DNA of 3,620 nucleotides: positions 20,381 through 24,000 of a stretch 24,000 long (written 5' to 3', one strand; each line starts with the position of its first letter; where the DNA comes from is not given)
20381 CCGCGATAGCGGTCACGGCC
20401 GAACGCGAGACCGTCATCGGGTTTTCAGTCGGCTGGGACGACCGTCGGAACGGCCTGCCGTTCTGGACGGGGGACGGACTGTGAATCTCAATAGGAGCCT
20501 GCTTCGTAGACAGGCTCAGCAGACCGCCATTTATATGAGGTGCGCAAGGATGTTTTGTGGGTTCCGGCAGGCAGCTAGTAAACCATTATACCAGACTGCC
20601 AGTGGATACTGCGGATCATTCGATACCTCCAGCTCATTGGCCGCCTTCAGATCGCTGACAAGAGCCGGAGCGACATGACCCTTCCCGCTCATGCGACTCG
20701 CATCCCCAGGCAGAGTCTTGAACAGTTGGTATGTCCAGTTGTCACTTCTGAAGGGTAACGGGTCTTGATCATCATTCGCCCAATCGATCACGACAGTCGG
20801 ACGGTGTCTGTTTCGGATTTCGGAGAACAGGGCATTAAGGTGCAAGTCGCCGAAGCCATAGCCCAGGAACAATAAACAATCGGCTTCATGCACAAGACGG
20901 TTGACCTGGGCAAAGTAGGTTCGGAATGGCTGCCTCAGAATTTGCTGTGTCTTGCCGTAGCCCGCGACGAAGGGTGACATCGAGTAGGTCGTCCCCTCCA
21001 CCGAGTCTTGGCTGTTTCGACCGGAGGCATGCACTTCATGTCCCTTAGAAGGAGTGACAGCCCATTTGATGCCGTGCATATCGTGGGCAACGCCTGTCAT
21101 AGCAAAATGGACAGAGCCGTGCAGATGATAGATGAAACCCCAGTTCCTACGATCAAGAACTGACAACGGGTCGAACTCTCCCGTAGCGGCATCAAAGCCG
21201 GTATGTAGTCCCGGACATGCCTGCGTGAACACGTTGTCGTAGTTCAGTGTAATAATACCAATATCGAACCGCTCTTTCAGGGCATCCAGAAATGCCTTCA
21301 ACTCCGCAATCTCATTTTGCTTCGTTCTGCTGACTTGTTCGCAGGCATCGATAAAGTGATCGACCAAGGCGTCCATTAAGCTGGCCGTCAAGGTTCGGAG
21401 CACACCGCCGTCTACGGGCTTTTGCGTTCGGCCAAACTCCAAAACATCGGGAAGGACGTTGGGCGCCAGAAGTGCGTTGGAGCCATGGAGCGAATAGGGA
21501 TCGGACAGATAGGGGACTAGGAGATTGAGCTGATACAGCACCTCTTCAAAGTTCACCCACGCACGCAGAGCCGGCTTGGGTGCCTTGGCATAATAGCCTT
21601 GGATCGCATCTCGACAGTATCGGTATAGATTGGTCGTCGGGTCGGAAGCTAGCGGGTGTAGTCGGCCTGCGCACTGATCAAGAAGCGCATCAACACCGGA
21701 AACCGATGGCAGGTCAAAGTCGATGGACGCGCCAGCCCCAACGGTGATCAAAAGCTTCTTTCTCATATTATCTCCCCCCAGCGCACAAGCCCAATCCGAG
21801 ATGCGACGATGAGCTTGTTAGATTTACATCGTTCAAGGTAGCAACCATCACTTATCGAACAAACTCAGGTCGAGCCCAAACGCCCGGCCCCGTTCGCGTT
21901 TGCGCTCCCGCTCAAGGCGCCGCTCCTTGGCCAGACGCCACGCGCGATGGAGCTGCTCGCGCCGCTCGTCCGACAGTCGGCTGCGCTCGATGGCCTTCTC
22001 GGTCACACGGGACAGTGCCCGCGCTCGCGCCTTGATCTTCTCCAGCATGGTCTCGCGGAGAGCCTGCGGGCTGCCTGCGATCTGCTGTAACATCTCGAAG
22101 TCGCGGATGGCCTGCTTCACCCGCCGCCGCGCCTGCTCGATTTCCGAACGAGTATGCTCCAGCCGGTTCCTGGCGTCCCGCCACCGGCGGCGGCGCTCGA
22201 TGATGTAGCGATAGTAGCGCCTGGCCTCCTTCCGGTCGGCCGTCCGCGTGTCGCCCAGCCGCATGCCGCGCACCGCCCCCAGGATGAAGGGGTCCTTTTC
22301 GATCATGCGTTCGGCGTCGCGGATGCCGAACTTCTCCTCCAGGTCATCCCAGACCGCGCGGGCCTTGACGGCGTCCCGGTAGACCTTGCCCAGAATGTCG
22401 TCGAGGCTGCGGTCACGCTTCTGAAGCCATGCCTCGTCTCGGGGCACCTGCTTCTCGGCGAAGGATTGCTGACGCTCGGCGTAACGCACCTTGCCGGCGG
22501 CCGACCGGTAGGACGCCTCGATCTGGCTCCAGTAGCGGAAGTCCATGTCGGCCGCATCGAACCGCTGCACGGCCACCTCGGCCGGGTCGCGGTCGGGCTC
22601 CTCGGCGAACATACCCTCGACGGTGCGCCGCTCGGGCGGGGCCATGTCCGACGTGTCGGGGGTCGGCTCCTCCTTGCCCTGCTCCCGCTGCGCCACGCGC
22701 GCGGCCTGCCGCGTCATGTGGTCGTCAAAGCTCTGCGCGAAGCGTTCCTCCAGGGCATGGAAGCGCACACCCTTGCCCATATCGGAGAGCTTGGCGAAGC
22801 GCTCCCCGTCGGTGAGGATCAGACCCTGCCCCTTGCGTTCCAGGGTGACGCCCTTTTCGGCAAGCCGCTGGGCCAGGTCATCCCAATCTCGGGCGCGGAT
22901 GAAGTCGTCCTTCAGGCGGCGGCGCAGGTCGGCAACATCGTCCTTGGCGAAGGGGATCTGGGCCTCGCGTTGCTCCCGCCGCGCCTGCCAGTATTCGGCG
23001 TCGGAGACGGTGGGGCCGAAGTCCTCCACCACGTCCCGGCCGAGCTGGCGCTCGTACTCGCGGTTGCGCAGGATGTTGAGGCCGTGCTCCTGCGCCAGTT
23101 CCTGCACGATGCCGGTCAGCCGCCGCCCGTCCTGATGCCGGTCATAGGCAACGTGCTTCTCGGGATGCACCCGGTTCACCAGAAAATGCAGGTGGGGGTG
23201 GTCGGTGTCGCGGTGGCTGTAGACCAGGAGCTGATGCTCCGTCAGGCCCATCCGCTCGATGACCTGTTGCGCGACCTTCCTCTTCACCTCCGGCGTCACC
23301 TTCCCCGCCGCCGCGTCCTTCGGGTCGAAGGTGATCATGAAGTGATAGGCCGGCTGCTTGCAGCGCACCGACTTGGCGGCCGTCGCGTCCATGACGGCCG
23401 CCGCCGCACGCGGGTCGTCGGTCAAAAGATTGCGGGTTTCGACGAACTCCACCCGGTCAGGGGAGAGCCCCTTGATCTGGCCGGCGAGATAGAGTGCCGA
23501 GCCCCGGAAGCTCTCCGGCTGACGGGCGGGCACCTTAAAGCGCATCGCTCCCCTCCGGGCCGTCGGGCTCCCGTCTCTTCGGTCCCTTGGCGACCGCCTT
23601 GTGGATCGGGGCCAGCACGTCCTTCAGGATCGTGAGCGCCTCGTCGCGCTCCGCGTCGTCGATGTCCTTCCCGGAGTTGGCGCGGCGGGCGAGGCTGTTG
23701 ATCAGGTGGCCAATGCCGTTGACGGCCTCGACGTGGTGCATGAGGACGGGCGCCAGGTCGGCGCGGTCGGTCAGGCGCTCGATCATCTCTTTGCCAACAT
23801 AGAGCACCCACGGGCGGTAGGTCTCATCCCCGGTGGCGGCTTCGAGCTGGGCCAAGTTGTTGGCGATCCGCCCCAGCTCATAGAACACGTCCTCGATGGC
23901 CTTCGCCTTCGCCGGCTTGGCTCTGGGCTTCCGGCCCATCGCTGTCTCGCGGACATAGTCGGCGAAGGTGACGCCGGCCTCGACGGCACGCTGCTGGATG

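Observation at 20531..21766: Low-GC, single-gene SIR2-family island wedged between traG and the relaxase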

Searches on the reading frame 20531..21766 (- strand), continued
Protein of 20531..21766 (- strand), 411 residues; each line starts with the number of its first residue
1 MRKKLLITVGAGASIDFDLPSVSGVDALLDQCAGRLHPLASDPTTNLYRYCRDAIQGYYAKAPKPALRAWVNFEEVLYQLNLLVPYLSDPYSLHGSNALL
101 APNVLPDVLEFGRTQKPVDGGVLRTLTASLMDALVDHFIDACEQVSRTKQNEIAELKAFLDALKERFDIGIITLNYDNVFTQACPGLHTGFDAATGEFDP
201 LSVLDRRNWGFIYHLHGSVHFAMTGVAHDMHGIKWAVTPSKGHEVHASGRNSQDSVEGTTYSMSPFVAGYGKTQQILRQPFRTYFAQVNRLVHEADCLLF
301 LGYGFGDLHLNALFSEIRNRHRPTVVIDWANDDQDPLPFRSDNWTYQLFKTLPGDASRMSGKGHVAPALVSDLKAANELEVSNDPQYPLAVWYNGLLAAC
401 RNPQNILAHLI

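Call 97: fold_search(model_id=the predicted structure, library=viral)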
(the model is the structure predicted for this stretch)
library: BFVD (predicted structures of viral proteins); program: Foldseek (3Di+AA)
matches with E <= 10: 179; with E <= 0.001: 1
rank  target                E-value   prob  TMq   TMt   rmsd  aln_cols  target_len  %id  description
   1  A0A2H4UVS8            4.5e-04  0.99  0.29  0.48  12.2       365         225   12  NAD-dependent protein deacylase [Bodo saltans virus]
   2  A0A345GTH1            1.8e-03  1.00  0.33  0.57   7.6       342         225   11  Deacetylase sirtuin-type domain-containing protein [Streptomyces phage Annadreamy]
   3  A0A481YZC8            3.6e-03  0.93  0.32  0.40  10.8       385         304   10  Sir2 family protein [Marseillevirus LCMAC202]
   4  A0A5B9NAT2            1.6e-02  0.85  0.25  0.48  11.4       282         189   14  NAD-dependent protein SIR2 family deacetylase [Klebsiella phage KPN4]
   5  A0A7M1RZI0            3.2e-01  0.07  0.15  0.13  15.2       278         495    8  Putative DNA-directed RNA polymerase [uncultured phage cr127_1]
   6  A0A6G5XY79            4.8e-01  0.11  0.17  0.27  12.2       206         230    9  (no name in the UniProt tables at hand)
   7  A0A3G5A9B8            4.8e-01  0.04  0.11  0.16  16.1       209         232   14  Zeta toxin domain-containing protein [Harvfovirus sp.]
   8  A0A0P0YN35            5.4e-01  0.13  0.24  0.38  12.1       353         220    9  (no name in the UniProt tables at hand)
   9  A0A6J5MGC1            5.4e-01  0.12  0.15  0.36   9.2       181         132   11  Uncharacterized protein [uncultured Caudovirales phage]
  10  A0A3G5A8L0            6.4e-01  0.10  0.12  0.08   7.5        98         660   18  Dynamin family GTPase [Hyperionvirus sp.]
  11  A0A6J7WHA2            7.2e-01  0.08  0.13  0.13   7.4        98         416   14  4Fe-4S single cluster domain containing protein [uncultured Caudovirales phage]
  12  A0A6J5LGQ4            7.7e-01  0.02  0.11  0.08  14.9       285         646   10  COG1032 Fe-S oxidoreductase [uncultured Caudovirales phage]
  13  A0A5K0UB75            9.2e-01  0.03  0.15  0.15  18.0       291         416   11  Putative Dynactin subunit 4 [Yasminevirus sp. GU-2018]
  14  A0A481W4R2            9.8e-01  0.08  0.11  0.12  14.9       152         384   10  Putative structural head protein [Pseudomonas phage Psa21]
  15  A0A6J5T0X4            1.1e+00  0.05  0.16  0.18  14.9       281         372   10  Radical_SAM domain containing protein [uncultured Caudovirales phage]
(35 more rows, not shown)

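Call 106: find_encoding_contigs(protein=P0001, flank=5000, max_places=2)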
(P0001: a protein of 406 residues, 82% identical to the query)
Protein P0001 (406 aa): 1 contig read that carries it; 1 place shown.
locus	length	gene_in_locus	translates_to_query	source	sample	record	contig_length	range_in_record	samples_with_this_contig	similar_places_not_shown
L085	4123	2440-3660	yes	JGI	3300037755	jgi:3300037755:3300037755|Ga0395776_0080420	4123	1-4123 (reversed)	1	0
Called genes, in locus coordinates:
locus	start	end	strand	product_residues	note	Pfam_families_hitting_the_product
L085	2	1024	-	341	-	?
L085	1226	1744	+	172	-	PF18181:SLATT_1, PF14015:DUF4231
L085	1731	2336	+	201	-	PF00925:GTP_cyclohydro2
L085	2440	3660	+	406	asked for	PF13289:SIR2_2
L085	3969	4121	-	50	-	?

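Call 107: find_encoding_contigs(protein=P0068, flank=8000, max_places=2)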
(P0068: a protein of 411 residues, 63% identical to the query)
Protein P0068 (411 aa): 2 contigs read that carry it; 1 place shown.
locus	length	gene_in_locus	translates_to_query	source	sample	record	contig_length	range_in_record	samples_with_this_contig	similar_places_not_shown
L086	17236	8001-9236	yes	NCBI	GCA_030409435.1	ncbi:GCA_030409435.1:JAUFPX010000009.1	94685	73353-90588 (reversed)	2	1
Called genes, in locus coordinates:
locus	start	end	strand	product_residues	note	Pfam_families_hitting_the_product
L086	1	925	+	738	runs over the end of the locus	PF02706:Wzz, PF13807:GNVR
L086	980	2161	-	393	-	PF13480:Acetyltransf_6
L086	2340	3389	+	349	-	PF01522:Polysacc_deac_1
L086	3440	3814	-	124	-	-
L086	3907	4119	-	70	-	PF11003:DUF2842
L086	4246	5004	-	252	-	PF00005:ABC_tran, PF13401:AAA_22 (faint), PF13304:AAA_21 (faint)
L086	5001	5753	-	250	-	PF00528:BPD_transp_1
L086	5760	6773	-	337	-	PF13379:NMT1_2, PF09084:NMT1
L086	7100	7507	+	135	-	PF12200:DUF3597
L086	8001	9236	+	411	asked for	PF13289:SIR2_2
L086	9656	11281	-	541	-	PF00989:PAS, PF13188:PAS_8 (weak), PF08448:PAS_4 (weak), PF13426:PAS_9, PF08447:PAS_3, PF00512:HisKA (weak), PF02518:HATPase_c, PF00072:Response_reg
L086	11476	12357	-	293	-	PF05673:DUF815, PF13191:AAA_16 (weak)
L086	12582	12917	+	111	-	PF02699:YajC, PF04085:MreC (weak)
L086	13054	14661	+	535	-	PF07549:Sec_GG (faint), PF21760:SecD_1st, PF22599:SecDF_P1_head, PF02355:SecD_SecF_C, PF03176:MMPL (weak)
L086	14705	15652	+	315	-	PF07549:Sec_GG, PF02355:SecD_SecF_C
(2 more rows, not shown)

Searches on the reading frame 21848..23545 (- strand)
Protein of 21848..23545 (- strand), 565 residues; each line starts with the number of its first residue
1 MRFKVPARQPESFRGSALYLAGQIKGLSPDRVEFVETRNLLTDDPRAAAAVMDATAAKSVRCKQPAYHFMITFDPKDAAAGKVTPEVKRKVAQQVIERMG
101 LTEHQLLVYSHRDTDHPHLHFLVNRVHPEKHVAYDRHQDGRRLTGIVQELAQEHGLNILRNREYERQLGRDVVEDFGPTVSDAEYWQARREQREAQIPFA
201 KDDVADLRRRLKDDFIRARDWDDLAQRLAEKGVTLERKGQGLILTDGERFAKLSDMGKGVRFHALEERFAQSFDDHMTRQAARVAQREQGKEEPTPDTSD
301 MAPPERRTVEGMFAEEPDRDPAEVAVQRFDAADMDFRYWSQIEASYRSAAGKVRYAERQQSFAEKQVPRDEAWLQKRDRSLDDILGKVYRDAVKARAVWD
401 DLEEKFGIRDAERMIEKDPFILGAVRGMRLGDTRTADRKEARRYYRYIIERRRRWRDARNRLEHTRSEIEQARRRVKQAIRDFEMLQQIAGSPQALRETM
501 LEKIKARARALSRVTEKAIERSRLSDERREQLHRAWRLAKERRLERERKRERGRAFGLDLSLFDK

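Call 9: search_protein_families(library=pfam, proteins=[window:21848-23545:-], max_evalue=0.01)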
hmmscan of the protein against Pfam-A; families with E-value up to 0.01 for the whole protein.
window:21848-23545:- (565 aa): 2 families
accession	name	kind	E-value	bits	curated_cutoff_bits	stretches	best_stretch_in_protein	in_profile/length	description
PF03432.20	Relaxase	-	4.2e-31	108.4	24.6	1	31-156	9-132/132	MobA/VirD2-like, nuclease domain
PF22863.1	TraI_middle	-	3.4e-06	27.6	27.6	1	207-270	20-84/89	TraI-like middle domain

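Call 53: search_dna_similar(query=window:21848-23545:-, collection=plasmids, mode=protein, max_rows=25)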
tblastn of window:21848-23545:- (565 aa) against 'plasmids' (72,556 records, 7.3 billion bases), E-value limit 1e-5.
Records with a match: 3164; places in all: 3191; records where one place covers at least 80% of the query: 0.
Best place of each record, by identity: <60% 3164.
By first word of the organism name: Escherichia 1306; Salmonella 460; Klebsiella 364; Pseudomonas 135; Shigella 91; uncultured 86; Enterobacter 71; Neisseria 52; Citrobacter 48; Xanthomonas 45; and 111 more.
By predicted mobility (MOB-suite, as given by PLSDB): conjugative 2446; mobilizable 519; non-mobilizable 199.
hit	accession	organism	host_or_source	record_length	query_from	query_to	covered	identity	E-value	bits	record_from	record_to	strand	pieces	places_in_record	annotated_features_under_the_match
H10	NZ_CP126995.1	Acidisoma sp. PAMC 29798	cell culture,lichen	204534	13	391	67%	23.2%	5e-12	77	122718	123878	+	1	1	traI: TraI/MobA(P) family conjugative relaxase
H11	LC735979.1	Aeromonas veronii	-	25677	4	326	57%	27.2%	7e-12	76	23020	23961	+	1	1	mobA: mobilization protein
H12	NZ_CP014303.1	Hymenobacter sp. PAMC 26628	lichen Stereocaulon sp.,single cell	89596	13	304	52%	29.9%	2e-11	75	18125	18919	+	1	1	relaxase/mobilization nuclease domain-containing protein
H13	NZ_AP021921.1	Aeromonas sp. WP2-W18-CRE-05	-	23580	4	326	57%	26.9%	1e-10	72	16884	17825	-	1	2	traI: TraI/MobA(P) family conjugative relaxase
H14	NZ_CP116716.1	Pseudomonas aeruginosa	Homo sapiens,tracheal aspirate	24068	4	326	57%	26.9%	1e-10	72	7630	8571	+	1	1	traI: TraI/MobA(P) family conjugative relaxase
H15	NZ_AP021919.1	Aeromonas sp. WP2-W18-CRE-05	-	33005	4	326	57%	26.9%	1e-10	72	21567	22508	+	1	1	traI: TraI/MobA(P) family conjugative relaxase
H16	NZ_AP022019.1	Klebsiella quasipneumoniae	-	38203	4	326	57%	26.9%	1e-10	72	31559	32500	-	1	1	traI: TraI/MobA(P) family conjugative relaxase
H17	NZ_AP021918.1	Aeromonas sp. WP2-W18-CRE-05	-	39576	4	326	57%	26.9%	1e-10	72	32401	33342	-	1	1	traI: TraI/MobA(P) family conjugative relaxase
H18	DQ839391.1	uncultured bacterium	-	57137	4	326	57%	26.9%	1e-10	72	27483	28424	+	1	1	mobA: mobilization protein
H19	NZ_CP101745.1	Comamonas sp. C11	mixed culture,wastewater treatment plant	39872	4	326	57%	26.6%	5e-12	77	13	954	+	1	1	traI: TraI/MobA(P) family conjugative relaxase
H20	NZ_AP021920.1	Aeromonas sp. WP2-W18-CRE-05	-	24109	4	326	57%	26.6%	6e-10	70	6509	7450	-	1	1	traI: TraI/MobA(P) family conjugative relaxase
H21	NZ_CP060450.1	Xanthomonas citri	Cell culture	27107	12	348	60%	25.1%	1e-6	59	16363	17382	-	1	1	traI: TraI/MobA(P) family conjugative relaxase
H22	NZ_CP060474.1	Xanthomonas citri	Cell culture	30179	12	348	60%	25.1%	1e-6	59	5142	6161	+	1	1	traI: TraI/MobA(P) family conjugative relaxase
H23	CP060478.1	Xanthomonas citri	Citrus,Cell culture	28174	12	348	60%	25.1%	3e-6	58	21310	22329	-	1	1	relaxase/mobilization nuclease domain-containing protein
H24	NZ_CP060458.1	Xanthomonas citri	Cell culture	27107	12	348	60%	24.8%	4e-6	57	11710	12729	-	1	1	traI: TraI/MobA(P) family conjugative relaxase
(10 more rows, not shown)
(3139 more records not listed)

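Call 55: find_related_loci(query=window:21848-23545:-, collection=metagenome_contigs, flank=6000)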
Query window:21848-23545:- (565 aa) in metagenome_contigs; peptide patterns used: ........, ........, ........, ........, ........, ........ (x = any residue, [..] = any of these).
62 stretches matched a pattern; 11 encode a relative of the query (tblastn E <= 1e-3); 11 distinct loci.
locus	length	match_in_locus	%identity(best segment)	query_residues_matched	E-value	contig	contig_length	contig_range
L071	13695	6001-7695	95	1-565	0e+0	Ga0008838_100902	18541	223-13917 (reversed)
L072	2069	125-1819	85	1-565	0e+0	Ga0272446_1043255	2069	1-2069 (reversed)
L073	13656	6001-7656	68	1-554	0e+0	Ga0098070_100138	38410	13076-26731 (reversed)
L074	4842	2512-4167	67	1-554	0e+0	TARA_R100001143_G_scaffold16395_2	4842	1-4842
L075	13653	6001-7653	56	1-560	0e+0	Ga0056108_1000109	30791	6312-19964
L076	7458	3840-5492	56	1-560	0e+0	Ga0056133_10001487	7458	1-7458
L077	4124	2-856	83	281-565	7e-145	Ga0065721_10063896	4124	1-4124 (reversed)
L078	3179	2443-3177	80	1-246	2e-139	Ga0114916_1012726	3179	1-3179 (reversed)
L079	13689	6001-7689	68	1-565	0e+0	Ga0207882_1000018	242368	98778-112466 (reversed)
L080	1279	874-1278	90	1-135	1e-83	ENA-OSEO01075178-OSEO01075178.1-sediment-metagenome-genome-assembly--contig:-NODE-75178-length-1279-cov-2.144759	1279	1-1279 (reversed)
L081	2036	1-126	81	475-516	1e-15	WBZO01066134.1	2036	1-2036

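Call 60: search_protein_families(library=pfam, proteins=[L071:7750-8394:+, L071:8446-8799:-, L071:8772-9029:-, L075:9346-10590:-, L075:8686-9117:-, L075:8770-9336:+, L075:7760-8218:-, L075:8224-8610:-, L077:881-3913:-, L075:10587-10898:-], max_evalue=0.001)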
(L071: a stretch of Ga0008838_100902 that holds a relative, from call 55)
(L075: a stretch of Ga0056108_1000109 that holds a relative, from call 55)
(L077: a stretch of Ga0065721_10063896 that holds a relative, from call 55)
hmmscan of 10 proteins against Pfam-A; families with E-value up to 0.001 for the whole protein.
L071:7750-8394:+ (214 aa): 1 family
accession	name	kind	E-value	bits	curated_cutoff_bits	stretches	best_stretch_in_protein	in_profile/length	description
PF07929.16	PRiA4_ORF3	-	2.1e-63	213.6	26.6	1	23-191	2-172/173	Plasmid pRiA4b ORF-3-like protein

L071:8446-8799:- (117 aa): 1 family
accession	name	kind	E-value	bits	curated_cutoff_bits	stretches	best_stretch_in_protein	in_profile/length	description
PF02452.23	PemK_toxin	-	3.2e-31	108.2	23.1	1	13-114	1-109/109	PemK-like, MazF-like toxin of type II toxin-antitoxin system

L071:8772-9029:- (85 aa): 1 family
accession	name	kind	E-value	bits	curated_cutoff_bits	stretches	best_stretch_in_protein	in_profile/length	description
PF04014.23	MazE_antitoxin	-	0.00056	20.3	24.7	1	10-50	4-47/48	Antidote-toxin recognition MazE, bacterial antitoxin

L075:9346-10590:- (414 aa): 2 families
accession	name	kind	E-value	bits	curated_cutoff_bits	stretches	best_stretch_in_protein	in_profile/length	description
PF07804.18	HipA_C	-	6.9e-46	157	30.5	1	165-385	2-209/213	HipA-like C-terminal domain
PF13657.11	Couple_hipA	-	5.3e-12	46.5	22.5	1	21-121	8-98/99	HipA N-terminal domain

L075:8686-9117:- (143 aa): 0 families

L075:8770-9336:+ (188 aa): 1 family
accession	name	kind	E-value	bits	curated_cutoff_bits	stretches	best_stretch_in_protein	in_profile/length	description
PF00589.27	Phage_integrase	-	1.1e-21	77.8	27.1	1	13-172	1-166/172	Phage integrase family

L075:7760-8218:- (152 aa): 0 families

L075:8224-8610:- (128 aa): 1 family
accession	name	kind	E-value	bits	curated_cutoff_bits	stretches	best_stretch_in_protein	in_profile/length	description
PF06191.17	DUF995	-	0.00051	20.2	20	1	22-118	11-112/140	Protein of unknown function (DUF995)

L077:881-3913:- (1010 aa): 3 families
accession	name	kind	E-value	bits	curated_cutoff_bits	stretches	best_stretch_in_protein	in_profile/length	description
PF13304.12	AAA_21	-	6.7e-09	36.7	27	1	885-951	235-302/304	AAA domain, putative AbiEii toxin, Type IV TA system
PF02463.25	SMC_N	-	1.7e-06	28.1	40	1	334-955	19-205/220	RecF/RecN/SMC N terminal domain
PF13175.12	AAA_15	-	0.00075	19.7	32.1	0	913-952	334-374/374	AAA ATPase domain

L075:10587-10898:- (103 aa): 1 family
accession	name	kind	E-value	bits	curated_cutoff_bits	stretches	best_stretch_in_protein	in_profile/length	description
PF01381.28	HTH_3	-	0.00026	21.4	23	0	26-70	4-49/55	Helix-turn-helix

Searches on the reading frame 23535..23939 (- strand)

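Call 9: search_protein_families(library=pfam, proteins=[window:23535-23939:-], max_evalue=0.01)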
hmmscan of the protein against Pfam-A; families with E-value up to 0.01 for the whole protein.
window:23535-23939:- (134 aa): 2 families
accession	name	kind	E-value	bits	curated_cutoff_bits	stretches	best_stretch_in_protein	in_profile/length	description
PF05713.17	MobC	-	0.002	19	23.2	0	73-111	4-41/45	Bacterial mobilisation protein (MobC)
PF21983.2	NikA-like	-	0.0036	17.9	27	0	4-33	42-69/72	Mobilization protein NikA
